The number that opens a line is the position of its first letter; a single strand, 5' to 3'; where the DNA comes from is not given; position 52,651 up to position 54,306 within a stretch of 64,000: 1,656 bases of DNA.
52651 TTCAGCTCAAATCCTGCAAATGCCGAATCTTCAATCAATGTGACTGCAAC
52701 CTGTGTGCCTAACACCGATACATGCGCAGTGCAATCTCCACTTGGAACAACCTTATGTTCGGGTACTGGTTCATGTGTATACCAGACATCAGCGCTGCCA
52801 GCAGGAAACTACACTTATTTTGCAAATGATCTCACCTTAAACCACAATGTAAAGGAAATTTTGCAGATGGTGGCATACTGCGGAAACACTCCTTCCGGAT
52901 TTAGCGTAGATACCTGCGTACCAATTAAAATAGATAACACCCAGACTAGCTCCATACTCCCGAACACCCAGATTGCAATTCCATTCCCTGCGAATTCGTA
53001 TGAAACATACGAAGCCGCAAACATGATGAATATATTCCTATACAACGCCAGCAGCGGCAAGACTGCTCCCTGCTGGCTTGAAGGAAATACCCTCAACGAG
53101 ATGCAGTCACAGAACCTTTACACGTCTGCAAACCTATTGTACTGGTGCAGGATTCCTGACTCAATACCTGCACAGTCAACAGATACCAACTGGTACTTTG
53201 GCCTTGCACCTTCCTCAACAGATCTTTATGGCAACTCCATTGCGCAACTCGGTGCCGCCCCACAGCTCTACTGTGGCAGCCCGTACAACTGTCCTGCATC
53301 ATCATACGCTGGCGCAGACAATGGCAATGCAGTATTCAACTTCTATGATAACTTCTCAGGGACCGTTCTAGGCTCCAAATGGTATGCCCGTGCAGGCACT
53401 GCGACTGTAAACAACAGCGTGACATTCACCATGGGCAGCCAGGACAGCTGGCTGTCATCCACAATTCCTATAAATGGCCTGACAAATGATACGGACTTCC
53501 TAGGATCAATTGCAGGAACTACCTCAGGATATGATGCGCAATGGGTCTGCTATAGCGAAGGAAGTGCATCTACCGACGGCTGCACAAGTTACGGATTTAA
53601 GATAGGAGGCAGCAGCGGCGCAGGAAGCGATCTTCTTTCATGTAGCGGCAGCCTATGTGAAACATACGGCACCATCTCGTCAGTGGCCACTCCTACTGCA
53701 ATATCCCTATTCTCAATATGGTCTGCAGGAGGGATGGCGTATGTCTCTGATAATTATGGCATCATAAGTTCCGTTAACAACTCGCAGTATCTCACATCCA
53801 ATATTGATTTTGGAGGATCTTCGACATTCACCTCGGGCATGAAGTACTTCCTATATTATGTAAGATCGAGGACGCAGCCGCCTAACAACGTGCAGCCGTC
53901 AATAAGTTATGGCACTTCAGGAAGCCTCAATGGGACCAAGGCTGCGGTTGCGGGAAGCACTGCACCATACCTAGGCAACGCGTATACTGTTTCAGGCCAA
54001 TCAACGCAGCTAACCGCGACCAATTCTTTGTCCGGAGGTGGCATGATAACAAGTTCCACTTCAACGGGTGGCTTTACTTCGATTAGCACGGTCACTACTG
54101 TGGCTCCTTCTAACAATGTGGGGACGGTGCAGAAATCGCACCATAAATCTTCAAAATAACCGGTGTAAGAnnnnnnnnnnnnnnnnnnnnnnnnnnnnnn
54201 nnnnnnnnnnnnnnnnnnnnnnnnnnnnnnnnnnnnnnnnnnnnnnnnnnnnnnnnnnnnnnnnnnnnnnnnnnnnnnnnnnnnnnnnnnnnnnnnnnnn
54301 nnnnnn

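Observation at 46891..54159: Giant 2,422-aa secreted protein fusing an eqolisin (peptidase G1)-like domain to four DUF2341/LamG-like modules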

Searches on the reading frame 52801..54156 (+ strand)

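Call 7: search_protein_families(library=pfam, proteins=[window:52801-54156:+], max_evalue=10)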
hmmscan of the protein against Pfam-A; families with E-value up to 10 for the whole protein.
window:52801-54156:+ (452 aa): 1 family
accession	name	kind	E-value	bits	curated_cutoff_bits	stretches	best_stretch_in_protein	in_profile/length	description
PF10102.14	DUF2341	-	0.0044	17.9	23.4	1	168-195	54-82/84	Domain of unknown function (DUF2341)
